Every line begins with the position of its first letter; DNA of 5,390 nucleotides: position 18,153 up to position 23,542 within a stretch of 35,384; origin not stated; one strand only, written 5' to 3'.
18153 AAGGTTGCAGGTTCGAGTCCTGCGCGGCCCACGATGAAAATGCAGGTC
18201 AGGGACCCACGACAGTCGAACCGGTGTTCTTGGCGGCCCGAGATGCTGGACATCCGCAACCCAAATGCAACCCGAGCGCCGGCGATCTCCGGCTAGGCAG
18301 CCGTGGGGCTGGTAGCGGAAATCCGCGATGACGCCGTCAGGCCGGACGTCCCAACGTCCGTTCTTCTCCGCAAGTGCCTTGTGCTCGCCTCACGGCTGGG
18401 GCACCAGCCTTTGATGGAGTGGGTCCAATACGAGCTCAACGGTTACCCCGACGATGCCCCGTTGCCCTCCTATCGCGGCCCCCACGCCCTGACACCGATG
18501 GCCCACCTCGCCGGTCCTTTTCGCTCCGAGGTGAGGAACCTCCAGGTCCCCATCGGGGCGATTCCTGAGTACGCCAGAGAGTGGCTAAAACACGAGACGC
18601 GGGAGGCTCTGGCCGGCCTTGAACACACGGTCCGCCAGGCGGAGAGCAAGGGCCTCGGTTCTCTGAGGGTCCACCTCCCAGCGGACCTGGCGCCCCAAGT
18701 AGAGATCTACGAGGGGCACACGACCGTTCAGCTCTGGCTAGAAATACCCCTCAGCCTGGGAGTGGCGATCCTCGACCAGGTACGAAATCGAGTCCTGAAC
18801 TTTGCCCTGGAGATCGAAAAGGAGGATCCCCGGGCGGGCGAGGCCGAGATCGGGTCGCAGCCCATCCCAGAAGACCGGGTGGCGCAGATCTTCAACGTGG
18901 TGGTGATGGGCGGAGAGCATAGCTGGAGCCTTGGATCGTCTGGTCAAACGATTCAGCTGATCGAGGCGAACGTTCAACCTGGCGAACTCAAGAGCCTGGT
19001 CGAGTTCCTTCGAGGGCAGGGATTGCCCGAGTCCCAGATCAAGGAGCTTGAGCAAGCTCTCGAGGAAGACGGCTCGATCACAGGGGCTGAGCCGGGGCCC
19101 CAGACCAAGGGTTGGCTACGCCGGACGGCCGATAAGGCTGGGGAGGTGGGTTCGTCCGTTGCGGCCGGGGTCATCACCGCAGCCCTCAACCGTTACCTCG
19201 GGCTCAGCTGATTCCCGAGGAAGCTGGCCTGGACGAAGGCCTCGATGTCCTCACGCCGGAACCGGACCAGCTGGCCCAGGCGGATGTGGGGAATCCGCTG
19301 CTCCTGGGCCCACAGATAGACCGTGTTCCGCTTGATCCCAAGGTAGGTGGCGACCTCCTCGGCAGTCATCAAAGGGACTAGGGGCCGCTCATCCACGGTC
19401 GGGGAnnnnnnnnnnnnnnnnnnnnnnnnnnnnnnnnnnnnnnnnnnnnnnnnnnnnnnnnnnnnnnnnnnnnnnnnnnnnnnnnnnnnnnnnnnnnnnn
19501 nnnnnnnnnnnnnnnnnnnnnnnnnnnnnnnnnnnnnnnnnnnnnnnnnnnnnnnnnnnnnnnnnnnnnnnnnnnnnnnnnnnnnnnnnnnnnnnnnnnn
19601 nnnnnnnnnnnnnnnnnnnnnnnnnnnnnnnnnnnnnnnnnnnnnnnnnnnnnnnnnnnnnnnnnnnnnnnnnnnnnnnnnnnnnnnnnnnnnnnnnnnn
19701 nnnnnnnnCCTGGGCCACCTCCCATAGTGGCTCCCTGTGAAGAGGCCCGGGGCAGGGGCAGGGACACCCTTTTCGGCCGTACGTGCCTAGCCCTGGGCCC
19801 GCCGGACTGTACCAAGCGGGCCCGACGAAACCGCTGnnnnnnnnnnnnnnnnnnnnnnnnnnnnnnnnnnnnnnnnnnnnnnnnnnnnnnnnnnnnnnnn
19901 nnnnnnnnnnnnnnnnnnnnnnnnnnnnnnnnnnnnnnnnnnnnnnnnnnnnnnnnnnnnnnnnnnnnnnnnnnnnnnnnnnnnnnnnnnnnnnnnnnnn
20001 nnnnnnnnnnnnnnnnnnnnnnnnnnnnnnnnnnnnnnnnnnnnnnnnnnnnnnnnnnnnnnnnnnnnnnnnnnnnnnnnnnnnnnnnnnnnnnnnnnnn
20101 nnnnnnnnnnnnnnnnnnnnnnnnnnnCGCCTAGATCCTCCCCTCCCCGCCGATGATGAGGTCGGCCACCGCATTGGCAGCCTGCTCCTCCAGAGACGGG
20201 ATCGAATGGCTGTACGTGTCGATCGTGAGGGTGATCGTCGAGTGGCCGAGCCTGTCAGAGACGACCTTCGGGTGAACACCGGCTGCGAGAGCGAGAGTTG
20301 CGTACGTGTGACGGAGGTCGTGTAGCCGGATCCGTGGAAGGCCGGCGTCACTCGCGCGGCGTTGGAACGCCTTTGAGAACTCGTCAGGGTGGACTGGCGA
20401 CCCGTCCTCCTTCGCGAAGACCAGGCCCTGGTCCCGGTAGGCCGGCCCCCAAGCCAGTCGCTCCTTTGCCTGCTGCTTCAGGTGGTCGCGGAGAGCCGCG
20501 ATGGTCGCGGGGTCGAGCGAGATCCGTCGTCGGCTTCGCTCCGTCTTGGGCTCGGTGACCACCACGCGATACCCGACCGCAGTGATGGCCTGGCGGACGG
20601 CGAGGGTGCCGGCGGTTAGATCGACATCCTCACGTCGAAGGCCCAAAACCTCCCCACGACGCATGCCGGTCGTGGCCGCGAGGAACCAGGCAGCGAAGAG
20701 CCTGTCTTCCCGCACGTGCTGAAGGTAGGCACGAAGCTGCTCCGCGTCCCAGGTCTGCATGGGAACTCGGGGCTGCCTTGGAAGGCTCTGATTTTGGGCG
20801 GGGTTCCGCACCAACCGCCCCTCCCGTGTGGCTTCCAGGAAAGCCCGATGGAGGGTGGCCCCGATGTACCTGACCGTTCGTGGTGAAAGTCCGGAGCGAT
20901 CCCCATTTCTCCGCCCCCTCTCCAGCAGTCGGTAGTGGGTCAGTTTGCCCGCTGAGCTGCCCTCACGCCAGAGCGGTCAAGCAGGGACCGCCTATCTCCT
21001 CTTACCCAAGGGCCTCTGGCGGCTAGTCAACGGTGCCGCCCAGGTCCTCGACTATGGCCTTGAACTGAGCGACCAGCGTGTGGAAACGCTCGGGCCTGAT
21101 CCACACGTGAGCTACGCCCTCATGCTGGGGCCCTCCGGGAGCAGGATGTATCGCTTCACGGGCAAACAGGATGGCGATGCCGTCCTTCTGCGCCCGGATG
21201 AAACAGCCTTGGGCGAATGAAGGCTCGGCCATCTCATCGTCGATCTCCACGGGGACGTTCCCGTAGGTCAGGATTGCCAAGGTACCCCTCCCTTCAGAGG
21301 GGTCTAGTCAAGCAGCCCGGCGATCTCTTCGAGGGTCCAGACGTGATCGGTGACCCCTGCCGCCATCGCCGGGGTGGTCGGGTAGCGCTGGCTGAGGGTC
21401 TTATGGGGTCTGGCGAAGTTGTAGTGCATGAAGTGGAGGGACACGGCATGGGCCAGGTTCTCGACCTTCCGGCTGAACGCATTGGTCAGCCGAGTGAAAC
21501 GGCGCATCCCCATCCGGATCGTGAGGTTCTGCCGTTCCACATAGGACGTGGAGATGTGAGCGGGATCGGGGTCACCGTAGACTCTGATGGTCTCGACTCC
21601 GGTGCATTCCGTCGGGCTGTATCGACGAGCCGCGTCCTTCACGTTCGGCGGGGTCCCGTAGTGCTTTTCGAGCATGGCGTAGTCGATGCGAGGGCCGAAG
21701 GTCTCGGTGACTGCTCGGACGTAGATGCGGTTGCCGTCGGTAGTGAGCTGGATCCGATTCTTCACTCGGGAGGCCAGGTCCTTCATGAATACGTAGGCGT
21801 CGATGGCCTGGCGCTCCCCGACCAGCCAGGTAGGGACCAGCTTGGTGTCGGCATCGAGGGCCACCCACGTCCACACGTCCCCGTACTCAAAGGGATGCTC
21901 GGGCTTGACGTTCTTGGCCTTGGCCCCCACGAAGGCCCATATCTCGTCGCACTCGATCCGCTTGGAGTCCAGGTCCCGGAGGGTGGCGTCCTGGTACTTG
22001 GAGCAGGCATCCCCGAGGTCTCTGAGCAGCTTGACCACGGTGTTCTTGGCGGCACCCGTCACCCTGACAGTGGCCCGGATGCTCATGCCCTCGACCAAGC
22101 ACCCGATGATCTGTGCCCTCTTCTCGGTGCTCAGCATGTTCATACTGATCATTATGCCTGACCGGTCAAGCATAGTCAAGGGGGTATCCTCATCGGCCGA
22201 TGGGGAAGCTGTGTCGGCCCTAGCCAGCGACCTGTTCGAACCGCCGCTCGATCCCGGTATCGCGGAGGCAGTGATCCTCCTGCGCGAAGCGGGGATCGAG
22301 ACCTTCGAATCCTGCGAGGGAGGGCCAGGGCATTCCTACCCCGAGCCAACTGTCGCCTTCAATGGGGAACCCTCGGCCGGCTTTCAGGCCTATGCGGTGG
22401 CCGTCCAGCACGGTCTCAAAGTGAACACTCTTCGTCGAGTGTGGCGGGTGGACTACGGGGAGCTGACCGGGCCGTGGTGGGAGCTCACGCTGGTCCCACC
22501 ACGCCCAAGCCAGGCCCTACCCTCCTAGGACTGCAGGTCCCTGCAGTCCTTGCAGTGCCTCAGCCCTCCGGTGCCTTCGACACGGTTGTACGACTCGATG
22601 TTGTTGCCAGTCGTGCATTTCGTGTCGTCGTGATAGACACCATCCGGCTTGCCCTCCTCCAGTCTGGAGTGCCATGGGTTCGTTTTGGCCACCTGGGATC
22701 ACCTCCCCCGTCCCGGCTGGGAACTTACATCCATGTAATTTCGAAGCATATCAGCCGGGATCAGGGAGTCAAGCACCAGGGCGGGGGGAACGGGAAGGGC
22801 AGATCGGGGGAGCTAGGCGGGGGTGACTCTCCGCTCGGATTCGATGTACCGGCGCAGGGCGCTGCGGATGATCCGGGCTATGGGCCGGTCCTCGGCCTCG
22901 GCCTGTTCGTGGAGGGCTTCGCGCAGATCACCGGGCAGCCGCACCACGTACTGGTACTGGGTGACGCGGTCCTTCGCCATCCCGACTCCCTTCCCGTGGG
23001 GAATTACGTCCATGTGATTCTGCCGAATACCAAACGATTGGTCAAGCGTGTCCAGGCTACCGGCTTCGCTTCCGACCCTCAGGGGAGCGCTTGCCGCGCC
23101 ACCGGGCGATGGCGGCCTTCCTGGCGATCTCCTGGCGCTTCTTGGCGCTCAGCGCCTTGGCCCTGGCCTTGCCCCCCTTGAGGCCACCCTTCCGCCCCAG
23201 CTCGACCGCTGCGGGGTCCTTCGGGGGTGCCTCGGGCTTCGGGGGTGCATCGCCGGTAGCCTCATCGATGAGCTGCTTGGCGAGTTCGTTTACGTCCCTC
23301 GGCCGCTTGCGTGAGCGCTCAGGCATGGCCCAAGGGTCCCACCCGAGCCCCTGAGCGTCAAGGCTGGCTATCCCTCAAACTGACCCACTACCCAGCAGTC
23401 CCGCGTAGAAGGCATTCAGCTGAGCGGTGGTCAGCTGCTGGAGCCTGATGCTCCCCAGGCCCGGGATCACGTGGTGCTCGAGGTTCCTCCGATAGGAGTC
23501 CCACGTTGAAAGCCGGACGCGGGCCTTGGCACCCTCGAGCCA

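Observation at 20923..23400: IS1-family element precisely disrupting the integrase gene (17-bp IRs, 8-bp target duplication)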

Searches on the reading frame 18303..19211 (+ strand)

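Call 39: search_protein_families(library=phrogs, proteins=[window:18303-19211:+], max_evalue=0.001)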
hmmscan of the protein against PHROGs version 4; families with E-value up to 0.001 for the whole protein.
window:18303-19211:+ (302 aa): 1 family
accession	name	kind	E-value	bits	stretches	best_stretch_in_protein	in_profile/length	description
phrog_16090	-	unknown function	1.6e-08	35.8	1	226-302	41-123/123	-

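Call 79: search_protein_families(library=pfam, proteins=[window:18303-19211:+], max_evalue=0.001)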
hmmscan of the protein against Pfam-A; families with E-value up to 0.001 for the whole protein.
window:18303-19211:+ (302 aa): 1 family
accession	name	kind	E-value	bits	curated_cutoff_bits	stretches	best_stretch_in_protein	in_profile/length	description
PF18864.6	AbiTii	-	4.3e-39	135.1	27.6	1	3-191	2-183/189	AbiTii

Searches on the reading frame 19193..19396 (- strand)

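Call 39: search_protein_families(library=phrogs, proteins=[window:19193-19396:-], max_evalue=0.001)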
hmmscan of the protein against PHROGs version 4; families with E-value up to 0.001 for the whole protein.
window:19193-19396:- (67 aa): 13 families
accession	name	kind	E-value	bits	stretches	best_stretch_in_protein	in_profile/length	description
phrog_66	-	integration and excision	1.3e-10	42.5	1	6-57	90-142/412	excisionase and transcriptional regulator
phrog_15534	-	DNA, RNA and nucleotide metabolism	3.6e-08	34.9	1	10-56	44-89/93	HTH DNA binding protein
phrog_7338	-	unknown function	8e-07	30.2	1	8-57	29-79/87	-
phrog_25262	-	unknown function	2.6e-06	28.4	1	9-57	34-83/106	-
phrog_668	-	DNA, RNA and nucleotide metabolism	4.1e-06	27.6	1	8-54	62-109/181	HTH DNA binding protein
phrog_10045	-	DNA, RNA and nucleotide metabolism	4.6e-06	27.4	1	8-56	19-68/74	HTH DNA binding protein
phrog_597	-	DNA, RNA and nucleotide metabolism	9.2e-06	26.8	1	7-55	110-161/200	DNA binding protein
phrog_1729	-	unknown function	1.8e-05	25.8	1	10-56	93-139/142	-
phrog_12527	-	integration and excision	2.9e-05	25.2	1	9-55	29-75/130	excisionase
phrog_4745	-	DNA, RNA and nucleotide metabolism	3.5e-05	24.6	1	9-57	31-86/107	DNA binding protein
phrog_28156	-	unknown function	0.00012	23.2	1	8-60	8-61/156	-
phrog_18541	-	unknown function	0.00014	22.5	1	10-55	23-71/81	-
phrog_1864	-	unknown function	0.00066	20.5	1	4-44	15-55/73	-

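Call 79: search_protein_families(library=pfam, proteins=[window:19193-19396:-], max_evalue=0.001)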
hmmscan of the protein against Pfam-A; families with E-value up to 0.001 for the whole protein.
window:19193-19396:- (67 aa): 1 family
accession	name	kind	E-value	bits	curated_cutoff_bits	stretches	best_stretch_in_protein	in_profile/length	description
PF12728.13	HTH_17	-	1.8e-16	60.5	27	1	9-57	1-49/51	Helix-turn-helix domain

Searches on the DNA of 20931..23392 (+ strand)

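Call 12: search_dna_similar(query=window:20931-23392:+, collection=plasmids, mode=distant)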
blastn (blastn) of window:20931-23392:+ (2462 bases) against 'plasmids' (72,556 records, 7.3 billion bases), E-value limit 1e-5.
Records with a match: 6; places in all: 6; records where one place covers at least 80% of the query: 0.
Best place of each record, by identity: 60-80% 6.
By first word of the organism name: Hoeflea 1; Bosea 1; Acidiphilium 1; Methylocapsa 1; Mesorhizobium 1; Methylobacterium 1.
By predicted mobility (MOB-suite, as given by PLSDB): non-mobilizable 6.
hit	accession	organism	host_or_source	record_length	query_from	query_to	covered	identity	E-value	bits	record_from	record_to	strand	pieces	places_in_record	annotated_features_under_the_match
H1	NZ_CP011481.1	Hoeflea sp. IMCC20628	-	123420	526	1078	11%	72.2%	8e-13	149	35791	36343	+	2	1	IS1 family transposase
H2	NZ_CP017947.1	Bosea sp. Tri-49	Oxytropis triphylla,cell culture,root ...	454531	513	694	7%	72.0%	4e-17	100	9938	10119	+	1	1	none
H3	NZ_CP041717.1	Acidiphilium multivorum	Cell culture,activated sludge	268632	526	694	7%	69.8%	4e-10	76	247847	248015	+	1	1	IS1 family transposase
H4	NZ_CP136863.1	Methylocapsa polymorpha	Shagnum peat sample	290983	484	641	6%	72.8%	5e-15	92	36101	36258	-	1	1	helix-turn-helix domain-containing protein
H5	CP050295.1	Mesorhizobium loti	Oxytropis kamtschatica,cell ...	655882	484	620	6%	73.7%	2e-13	86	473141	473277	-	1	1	IS1 family transposase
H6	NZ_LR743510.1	Methylobacterium bullatum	-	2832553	526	640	5%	73.9%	1e-9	73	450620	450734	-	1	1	none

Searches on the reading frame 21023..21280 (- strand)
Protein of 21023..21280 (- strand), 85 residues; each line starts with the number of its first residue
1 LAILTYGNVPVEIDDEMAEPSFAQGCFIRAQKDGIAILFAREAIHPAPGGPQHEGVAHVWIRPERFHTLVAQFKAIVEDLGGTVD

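Call 8: search_protein_families(library=pfam, proteins=[window:21023-21280:-], max_evalue=0.01)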
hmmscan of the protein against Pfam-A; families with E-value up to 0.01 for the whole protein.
window:21023-21280:- (85 aa): 1 family
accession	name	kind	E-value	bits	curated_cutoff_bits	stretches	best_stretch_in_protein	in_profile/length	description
PF11950.13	DUF3467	-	0.0035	17.8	25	1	8-77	14-80/92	Protein of unknown function (DUF3467)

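Call 9: search_protein_families(library=ncbifam, proteins=[window:21023-21280:-], max_evalue=0.01)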
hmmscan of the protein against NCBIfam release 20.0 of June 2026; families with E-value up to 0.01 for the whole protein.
window:21023-21280:- (85 aa): 0 families

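Call 51: search_protein_families(library=padloc, proteins=[window:21023-21280:-], max_evalue=0.001)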
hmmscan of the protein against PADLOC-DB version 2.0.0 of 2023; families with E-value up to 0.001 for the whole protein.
window:21023-21280:- (85 aa): 0 families
